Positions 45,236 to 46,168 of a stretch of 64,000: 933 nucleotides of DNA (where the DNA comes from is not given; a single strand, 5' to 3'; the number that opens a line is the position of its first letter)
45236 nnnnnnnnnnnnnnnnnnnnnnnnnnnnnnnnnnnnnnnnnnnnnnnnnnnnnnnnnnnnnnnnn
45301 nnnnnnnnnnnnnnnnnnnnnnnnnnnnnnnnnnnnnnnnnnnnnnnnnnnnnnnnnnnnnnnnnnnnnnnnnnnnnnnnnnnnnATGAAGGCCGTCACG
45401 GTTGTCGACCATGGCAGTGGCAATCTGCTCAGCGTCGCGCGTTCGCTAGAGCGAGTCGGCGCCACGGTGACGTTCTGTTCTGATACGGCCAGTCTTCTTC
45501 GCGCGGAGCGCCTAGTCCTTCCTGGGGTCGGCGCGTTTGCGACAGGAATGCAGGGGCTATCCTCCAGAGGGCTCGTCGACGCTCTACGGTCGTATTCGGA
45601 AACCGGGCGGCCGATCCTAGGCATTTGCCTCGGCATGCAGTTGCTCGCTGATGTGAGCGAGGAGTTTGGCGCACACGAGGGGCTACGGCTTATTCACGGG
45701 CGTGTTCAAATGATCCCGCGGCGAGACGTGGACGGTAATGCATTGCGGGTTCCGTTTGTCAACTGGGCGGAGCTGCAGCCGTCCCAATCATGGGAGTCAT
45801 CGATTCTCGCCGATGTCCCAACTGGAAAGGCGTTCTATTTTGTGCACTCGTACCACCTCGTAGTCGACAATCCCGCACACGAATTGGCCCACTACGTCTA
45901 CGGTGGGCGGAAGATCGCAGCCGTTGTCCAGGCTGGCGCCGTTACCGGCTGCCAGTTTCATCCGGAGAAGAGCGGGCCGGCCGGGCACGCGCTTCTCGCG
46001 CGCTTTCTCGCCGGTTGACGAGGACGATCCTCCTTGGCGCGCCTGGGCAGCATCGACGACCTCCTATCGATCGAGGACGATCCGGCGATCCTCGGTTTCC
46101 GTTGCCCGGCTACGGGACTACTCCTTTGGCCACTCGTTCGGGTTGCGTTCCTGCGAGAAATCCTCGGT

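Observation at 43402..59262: Two independent WbpG/HisH/HisF sugar-amidotransferase sets in one polysaccharide locus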

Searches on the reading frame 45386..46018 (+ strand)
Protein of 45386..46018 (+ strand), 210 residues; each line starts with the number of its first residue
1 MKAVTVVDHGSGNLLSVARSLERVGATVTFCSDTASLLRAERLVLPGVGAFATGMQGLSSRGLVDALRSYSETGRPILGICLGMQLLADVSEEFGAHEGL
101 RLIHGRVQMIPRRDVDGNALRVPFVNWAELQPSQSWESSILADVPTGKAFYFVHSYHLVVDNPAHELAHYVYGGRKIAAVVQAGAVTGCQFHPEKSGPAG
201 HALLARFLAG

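Call 8: search_protein_families(library=ncbifam, proteins=[window:45386-46018:+], max_evalue=0.00001)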
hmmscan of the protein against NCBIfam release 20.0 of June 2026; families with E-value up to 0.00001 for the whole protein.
window:45386-46018:+ (210 aa): 8 families
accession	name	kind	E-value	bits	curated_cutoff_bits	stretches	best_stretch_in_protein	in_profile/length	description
TIGR01855.1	IMP_synth_hisH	equivalog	1.6e-52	178.2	105.4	1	4-208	1-196/198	imidazole glycerol phosphate synthase subunit HisH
NF010608.0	PRK14004.1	equivalog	3.5e-33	115.1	216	1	4-208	2-207/210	imidazole glycerol phosphate synthase subunit HisH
NF001989.1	PRK00784.1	equivalog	2e-08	33.4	273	1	25-106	272-358/480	cobyric acid synthase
TIGR00888.1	guaA_Nterm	equivalog_domain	6e-08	32.3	172.15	0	5-90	2-86/188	glutamine-hydrolyzing GMP synthase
TIGR03800.1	PLP_synth_Pdx2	equivalog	2.4e-07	30.8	105.55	1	15-90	12-86/184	pyridoxal 5'-phosphate synthase glutaminase subunit PdxT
TIGR00566.1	trpG_papA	subfamily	4.3e-06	26.6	121.05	0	64-114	65-113/192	glutamine amidotransferase of anthranilate synthase or aminodeoxychorismate synthase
NF005849.0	PRK07765.1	equivalog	7.8e-06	25.3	308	0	64-111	66-112/219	aminodeoxychorismate/anthranilate synthase component II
NF006562.0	PRK09065.1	equivalog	9.6e-06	25.3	205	0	44-89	61-105/242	glutamine amidotransferase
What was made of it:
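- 45386..46018 (+): HisH1: glutaminase subunit (set 1). TIGR01855 at 178 bits, cutoff 105 (call 8).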

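Call 9: search_protein_families(library=pfam, proteins=[window:45386-46018:+], max_evalue=0.001)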
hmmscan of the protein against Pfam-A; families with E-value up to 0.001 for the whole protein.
window:45386-46018:+ (210 aa): 4 families
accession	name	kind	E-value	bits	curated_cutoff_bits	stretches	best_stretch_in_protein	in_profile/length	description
PF00117.34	GATase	-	2e-18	67.2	22.8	1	6-208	2-187/190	Glutamine amidotransferase class-I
PF07685.20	GATase_3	-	1.6e-06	28.3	27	1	23-112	21-120/196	CobB/CobQ-like glutamine amidotransferase domain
PF01174.25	SNO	-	0.00016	22.1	27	0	14-91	8-85/188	SNO glutamine amidotransferase family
PF07722.19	Peptidase_C26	-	0.00082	19.6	20.5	0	68-194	99-219/219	Peptidase C26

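Call 19: find_encoding_contigs(protein=window:45386-46018:+, flank=10000, max_places=6)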
Protein window:45386-46018:+ (210 aa): 9 contigs read that carry it; 6 places shown.
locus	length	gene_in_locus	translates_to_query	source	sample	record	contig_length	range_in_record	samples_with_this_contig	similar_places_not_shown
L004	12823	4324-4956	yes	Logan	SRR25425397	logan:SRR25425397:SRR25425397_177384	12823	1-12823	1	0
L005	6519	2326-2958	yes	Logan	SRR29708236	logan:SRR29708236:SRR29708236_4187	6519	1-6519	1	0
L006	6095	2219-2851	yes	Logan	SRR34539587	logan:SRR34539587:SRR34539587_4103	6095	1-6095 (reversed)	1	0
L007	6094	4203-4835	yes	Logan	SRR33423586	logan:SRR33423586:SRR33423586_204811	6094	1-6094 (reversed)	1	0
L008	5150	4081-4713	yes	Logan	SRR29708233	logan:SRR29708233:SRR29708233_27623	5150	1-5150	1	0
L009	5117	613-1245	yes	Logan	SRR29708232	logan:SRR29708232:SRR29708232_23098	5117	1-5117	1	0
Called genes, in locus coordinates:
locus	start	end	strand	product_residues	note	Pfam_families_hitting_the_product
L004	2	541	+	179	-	?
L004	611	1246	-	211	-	PF03050:DDE_Tnp_IS66 (weak)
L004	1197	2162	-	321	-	-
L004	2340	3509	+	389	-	-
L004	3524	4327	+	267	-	PF00977:His_biosynth, PF05690:ThiG (faint), PF01180:DHO_dh (faint), PF00478:IMPDH (weak), PF03060:NMO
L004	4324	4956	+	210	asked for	PF00117:GATase, PF07685:GATase_3 (weak)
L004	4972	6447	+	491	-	-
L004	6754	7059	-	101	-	-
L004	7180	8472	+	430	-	PF01943:Polysacc_synt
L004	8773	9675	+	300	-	-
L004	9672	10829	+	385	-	-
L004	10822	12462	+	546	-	-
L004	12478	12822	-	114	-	?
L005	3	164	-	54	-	?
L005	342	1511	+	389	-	-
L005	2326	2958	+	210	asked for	PF00117:GATase, PF07685:GATase_3 (weak)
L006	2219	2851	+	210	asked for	PF00117:GATase, PF07685:GATase_3 (weak)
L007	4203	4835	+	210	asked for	PF00117:GATase, PF07685:GATase_3 (weak)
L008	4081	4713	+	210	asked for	PF00117:GATase, PF07685:GATase_3 (weak)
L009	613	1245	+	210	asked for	PF00117:GATase, PF07685:GATase_3 (weak)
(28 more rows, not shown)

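Call 43: list_cluster_members(proteins=[P0001, P0121, window:45386-46018:+, window:58645-59262:-, window:46034-47509:+, window:56121-57071:+])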
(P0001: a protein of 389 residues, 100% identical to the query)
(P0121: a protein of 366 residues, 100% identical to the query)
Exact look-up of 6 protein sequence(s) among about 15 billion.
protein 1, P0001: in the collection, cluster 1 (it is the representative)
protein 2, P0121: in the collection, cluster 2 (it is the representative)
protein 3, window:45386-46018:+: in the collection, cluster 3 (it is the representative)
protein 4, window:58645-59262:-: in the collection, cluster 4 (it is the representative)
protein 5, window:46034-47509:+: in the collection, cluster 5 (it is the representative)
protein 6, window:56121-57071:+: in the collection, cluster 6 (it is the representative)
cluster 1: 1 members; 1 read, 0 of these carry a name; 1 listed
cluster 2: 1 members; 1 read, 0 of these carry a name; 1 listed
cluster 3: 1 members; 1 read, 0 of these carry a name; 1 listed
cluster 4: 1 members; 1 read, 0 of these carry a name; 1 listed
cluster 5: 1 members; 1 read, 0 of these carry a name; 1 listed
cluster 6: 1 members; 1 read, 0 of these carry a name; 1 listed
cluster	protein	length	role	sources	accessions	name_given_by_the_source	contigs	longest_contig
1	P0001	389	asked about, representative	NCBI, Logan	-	-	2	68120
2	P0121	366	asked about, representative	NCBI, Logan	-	-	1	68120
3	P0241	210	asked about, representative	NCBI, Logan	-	-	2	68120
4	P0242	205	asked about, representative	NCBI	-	-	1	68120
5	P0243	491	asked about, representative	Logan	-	-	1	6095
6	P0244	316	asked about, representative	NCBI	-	-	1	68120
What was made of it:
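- Tried and rejected: The cluster look-up gave no names or accessions (call 43).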
